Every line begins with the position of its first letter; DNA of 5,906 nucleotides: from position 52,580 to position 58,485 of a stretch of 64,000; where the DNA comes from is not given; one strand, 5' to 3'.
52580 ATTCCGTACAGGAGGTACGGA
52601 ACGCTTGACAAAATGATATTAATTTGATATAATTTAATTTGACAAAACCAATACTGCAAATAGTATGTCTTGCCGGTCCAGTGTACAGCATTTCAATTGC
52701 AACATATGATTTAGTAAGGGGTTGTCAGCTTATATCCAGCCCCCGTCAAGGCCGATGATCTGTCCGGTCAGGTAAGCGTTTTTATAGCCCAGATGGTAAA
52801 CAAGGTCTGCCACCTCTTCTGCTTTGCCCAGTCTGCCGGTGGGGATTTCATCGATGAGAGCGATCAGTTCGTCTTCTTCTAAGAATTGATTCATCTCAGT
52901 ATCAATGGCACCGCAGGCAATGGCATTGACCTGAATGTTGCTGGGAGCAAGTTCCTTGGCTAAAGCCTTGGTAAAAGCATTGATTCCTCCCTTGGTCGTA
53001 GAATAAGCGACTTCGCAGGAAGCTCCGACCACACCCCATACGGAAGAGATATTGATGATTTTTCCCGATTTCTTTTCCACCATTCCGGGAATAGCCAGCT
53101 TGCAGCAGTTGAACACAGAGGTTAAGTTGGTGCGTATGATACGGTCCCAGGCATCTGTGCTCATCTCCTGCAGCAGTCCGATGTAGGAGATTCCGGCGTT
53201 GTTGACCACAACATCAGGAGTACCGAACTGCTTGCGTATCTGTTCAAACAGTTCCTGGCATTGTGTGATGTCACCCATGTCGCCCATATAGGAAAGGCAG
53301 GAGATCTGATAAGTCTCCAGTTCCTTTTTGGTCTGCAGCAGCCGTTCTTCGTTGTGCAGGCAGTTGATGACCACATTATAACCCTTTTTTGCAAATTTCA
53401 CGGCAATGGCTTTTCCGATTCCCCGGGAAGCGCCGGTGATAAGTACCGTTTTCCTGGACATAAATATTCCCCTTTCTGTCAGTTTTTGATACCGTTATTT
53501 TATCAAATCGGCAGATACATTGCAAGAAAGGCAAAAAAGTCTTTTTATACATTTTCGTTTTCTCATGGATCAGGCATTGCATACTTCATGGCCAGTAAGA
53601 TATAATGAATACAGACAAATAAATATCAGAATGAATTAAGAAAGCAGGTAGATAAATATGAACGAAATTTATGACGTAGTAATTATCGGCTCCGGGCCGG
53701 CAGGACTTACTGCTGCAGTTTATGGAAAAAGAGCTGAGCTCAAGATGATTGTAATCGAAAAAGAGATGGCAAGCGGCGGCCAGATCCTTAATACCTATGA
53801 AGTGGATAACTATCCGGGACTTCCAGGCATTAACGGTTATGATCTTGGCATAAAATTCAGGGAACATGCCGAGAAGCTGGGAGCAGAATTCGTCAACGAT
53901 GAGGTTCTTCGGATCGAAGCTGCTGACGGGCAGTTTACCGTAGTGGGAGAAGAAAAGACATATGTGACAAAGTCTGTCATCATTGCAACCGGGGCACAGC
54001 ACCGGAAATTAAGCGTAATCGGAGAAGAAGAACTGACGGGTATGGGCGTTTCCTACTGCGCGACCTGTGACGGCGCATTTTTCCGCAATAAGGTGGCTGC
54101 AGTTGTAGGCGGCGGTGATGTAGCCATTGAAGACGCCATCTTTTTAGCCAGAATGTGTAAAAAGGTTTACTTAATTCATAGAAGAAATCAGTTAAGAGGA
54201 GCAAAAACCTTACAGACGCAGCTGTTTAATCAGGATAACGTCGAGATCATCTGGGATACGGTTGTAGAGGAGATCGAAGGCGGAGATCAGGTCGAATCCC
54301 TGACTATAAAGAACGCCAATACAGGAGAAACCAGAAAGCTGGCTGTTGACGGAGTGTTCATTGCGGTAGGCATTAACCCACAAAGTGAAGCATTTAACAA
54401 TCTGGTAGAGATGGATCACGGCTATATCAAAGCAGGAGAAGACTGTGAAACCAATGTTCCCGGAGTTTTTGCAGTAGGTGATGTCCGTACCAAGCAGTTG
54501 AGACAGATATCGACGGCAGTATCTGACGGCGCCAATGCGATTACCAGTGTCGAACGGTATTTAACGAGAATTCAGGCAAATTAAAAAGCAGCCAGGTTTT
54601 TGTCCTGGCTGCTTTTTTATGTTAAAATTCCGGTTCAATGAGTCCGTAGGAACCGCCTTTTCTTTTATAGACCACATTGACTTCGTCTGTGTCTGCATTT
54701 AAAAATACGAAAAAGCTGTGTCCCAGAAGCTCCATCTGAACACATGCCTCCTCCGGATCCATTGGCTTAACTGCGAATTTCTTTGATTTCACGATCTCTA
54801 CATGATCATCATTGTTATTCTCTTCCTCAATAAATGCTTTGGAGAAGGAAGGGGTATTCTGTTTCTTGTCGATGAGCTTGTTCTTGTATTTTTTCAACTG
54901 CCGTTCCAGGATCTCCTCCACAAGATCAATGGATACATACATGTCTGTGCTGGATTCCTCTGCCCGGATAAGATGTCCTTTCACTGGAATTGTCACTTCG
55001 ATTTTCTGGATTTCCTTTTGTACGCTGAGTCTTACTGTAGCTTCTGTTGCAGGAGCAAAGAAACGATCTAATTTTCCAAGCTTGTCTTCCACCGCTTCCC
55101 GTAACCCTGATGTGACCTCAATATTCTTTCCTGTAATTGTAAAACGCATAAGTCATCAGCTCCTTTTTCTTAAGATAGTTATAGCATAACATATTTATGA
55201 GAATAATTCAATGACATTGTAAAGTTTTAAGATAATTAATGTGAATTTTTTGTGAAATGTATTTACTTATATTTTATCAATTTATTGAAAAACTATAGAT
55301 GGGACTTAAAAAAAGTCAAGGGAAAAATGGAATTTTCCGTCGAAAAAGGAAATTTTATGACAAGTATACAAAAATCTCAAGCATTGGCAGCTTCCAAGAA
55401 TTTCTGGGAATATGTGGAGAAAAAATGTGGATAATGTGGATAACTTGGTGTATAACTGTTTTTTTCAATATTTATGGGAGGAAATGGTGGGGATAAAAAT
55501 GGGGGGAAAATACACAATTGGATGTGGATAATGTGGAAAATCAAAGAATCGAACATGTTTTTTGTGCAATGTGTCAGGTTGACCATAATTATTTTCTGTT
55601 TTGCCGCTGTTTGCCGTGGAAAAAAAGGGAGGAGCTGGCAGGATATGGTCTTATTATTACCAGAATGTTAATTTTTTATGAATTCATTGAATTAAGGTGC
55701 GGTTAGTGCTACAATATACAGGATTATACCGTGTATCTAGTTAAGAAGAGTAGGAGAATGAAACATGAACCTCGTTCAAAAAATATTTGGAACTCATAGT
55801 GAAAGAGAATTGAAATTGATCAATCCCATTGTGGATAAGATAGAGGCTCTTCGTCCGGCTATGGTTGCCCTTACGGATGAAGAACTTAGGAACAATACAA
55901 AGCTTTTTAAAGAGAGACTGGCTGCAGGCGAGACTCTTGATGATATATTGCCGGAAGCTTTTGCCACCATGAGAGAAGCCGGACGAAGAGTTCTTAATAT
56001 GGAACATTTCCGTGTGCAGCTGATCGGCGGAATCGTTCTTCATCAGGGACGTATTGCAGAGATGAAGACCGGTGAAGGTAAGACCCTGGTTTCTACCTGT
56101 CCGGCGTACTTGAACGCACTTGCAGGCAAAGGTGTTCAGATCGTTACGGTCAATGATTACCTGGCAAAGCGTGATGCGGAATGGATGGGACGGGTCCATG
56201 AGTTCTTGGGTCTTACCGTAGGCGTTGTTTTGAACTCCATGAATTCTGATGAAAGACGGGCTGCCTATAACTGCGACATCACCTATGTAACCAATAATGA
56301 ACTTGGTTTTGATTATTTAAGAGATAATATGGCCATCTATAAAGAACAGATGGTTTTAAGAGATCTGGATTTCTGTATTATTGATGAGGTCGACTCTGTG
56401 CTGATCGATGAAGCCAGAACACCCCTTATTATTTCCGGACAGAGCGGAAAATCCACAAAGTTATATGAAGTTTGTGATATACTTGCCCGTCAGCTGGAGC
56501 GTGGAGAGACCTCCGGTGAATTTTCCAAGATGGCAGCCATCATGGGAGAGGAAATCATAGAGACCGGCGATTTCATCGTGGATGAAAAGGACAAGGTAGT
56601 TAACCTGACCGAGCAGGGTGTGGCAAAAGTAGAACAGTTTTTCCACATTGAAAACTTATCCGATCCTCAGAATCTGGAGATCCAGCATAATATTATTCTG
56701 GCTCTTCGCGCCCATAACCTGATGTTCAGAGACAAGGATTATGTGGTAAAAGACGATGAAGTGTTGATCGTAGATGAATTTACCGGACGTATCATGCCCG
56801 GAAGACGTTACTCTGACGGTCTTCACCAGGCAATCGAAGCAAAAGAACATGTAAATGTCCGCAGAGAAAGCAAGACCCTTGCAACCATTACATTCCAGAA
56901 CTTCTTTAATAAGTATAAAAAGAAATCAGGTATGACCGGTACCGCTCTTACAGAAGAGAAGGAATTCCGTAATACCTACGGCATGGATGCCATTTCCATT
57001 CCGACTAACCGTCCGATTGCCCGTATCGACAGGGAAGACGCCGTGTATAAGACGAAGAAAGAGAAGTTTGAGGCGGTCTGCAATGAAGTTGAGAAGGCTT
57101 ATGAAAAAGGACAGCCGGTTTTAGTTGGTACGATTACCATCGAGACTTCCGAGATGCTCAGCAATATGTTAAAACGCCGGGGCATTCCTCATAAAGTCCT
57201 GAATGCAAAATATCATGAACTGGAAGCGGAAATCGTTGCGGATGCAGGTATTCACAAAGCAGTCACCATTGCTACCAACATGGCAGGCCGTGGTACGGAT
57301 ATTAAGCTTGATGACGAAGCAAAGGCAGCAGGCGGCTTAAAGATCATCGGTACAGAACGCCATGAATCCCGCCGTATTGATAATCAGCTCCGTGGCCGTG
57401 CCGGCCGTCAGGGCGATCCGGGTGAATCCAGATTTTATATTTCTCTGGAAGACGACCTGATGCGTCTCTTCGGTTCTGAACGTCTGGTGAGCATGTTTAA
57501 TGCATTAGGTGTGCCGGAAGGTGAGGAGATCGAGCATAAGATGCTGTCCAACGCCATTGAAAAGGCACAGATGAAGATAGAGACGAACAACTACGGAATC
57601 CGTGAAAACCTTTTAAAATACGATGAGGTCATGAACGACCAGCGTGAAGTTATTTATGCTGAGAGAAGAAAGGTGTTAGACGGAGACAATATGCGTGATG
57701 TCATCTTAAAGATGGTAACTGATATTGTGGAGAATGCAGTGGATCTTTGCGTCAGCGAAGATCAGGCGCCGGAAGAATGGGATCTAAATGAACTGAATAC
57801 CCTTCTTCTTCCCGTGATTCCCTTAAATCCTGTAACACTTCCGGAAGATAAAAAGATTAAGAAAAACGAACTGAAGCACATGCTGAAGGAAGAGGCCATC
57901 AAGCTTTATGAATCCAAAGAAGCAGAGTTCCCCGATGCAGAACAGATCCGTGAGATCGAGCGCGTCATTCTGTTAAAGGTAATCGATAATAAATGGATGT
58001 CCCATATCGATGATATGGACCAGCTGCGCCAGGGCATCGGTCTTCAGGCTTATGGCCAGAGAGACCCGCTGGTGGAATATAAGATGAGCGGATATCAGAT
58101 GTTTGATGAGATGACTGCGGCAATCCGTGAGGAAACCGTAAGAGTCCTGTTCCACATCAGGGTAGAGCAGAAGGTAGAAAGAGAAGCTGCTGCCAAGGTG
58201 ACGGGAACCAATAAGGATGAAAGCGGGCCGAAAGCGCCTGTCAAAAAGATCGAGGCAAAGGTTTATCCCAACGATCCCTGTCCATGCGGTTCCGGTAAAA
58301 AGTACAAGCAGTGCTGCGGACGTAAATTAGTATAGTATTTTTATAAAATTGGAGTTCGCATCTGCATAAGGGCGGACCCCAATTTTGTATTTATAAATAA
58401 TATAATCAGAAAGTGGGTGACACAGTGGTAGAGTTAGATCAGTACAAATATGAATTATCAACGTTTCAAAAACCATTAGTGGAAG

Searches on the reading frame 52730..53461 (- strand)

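Call 47: search_protein_families(library=pfam, proteins=[window:52730-53461:-], max_evalue=0.00001)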
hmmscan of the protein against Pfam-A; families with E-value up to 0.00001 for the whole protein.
window:52730-53461:- (243 aa): 5 families
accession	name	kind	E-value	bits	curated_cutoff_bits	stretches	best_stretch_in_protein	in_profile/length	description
PF00106.31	adh_short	-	4.9e-63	212.6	26.6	1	4-198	1-194/195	short chain dehydrogenase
PF13561.12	adh_short_C2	-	3e-54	184.6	27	1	10-242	1-235/236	Enoyl-(Acyl carrier protein) reductase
PF08659.16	KR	-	1.6e-13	51.4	22.6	1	5-186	2-178/180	KR domain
PF08643.16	DUF1776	-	9.2e-08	32.3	25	1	5-189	5-202/294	Fungal family of unknown function (DUF1776)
PF02719.21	Polysacc_synt_2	-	1.3e-06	28.3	20.2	1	6-144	1-140/293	Polysaccharide biosynthesis protein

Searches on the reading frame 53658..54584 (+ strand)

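Call 47: search_protein_families(library=pfam, proteins=[window:53658-54584:+], max_evalue=0.00001)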
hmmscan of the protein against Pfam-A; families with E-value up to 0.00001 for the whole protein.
window:53658-54584:+ (308 aa): 10 families
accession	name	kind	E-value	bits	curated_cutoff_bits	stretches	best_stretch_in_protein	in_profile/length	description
PF07992.20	Pyr_redox_2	-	2.6e-53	181.8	26.1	1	5-291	1-291/291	Pyridine nucleotide-disulphide oxidoreductase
PF13738.12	Pyr_redox_3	-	2.6e-24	86.5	30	1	80-274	101-305/305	Pyridine nucleotide-disulphide oxidoreductase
PF00070.33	Pyr_redox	-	1.6e-17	64.2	22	1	148-218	3-80/82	Pyridine nucleotide-disulphide oxidoreductase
PF01266.30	DAO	-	5.7e-12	46.3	27.9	0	59-118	147-209/353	FAD dependent oxidoreductase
PF12831.13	FAD_oxidored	-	4.9e-10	39.7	27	1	6-43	1-38/416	FAD dependent oxidoreductase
PF01946.23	Thi4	-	1.6e-09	37.8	26.2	1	5-42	18-56/235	Thi4 family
PF00890.30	FAD_binding_2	-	4.5e-08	33.1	20.4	1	6-43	1-38/414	FAD binding domain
PF03486.20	HI0933_like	-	2.3e-06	27.7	50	0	6-44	2-40/244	HI0933-like protein Rossmann domain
PF13434.12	Lys_Orn_oxgnase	-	6.3e-06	26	21.3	0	3-37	1-36/339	L-lysine 6-monooxygenase/L-ornithine 5-monooxygenase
PF13450.12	NAD_binding_8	-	8.2e-06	26.5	21.9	0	9-50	1-41/68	NAD(P)-binding Rossmann-like domain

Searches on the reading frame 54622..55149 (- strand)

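Call 47: search_protein_families(library=pfam, proteins=[window:54622-55149:-], max_evalue=0.00001)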
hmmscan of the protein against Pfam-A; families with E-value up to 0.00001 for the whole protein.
window:54622-55149:- (175 aa): 2 families
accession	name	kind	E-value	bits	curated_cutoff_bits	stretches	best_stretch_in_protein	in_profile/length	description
PF02482.25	Ribosomal_S30AE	-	9.8e-29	100.4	23.7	1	4-92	2-87/88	Sigma 54 modulation protein / S30EA ribosomal protein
PF16321.10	Ribosom_S30AE_C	-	1.7e-28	98.5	25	1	116-170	3-57/57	Sigma 54 modulation/S30EA ribosomal protein C terminus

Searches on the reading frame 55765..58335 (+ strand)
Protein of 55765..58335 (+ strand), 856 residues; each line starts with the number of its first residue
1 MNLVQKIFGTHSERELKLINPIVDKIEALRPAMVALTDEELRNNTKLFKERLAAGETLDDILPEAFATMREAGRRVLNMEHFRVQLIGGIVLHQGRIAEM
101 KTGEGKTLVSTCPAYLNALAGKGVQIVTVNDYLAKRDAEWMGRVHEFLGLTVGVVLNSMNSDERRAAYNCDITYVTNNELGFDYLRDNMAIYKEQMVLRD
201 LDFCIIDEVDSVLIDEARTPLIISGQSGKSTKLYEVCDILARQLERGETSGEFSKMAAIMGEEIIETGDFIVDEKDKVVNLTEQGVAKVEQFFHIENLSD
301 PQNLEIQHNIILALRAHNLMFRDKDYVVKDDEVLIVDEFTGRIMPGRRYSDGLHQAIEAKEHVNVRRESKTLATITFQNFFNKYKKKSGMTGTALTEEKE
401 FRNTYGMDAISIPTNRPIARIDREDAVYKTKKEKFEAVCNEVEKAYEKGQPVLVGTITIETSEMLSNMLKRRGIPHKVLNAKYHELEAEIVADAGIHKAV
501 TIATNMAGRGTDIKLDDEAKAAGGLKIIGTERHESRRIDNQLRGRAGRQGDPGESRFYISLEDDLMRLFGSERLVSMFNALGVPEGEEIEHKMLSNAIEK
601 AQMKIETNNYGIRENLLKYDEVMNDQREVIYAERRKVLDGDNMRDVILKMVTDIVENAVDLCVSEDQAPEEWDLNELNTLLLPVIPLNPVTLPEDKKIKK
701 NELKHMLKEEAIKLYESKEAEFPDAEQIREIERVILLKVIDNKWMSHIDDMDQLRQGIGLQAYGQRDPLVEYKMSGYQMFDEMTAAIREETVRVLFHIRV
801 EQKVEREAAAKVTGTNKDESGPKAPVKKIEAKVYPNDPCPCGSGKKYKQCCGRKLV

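Call 47: search_protein_families(library=pfam, proteins=[window:55765-58335:+], max_evalue=0.00001)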
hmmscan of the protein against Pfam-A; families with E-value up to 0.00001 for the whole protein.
window:55765-58335:+ (856 aa): 6 families
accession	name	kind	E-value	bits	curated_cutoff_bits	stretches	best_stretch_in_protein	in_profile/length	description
PF07517.20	SecA_DEAD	-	6.4e-128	426.5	24.6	1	5-402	2-290/290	SecA DEAD-like domain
PF21090.3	P-loop_SecA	-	7.4e-80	267.8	27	2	417-519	1-103/205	SecA P-loop domain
PF07516.18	SecA_SW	-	8.3e-73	245.1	26.7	1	589-798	2-199/200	SecA Wing and Scaffold domain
PF01043.26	SecA_PP_bind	-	1.6e-41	141.8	23.5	1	230-358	2-110/110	SecA preprotein cross-linking domain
PF02810.21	SEC-C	-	2.8e-09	37.1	20.4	1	836-853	2-19/19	SEC-C motif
PF00270.35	DEAD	-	4.1e-07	30.3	26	1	97-214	18-131/167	DEAD/DEAH box helicase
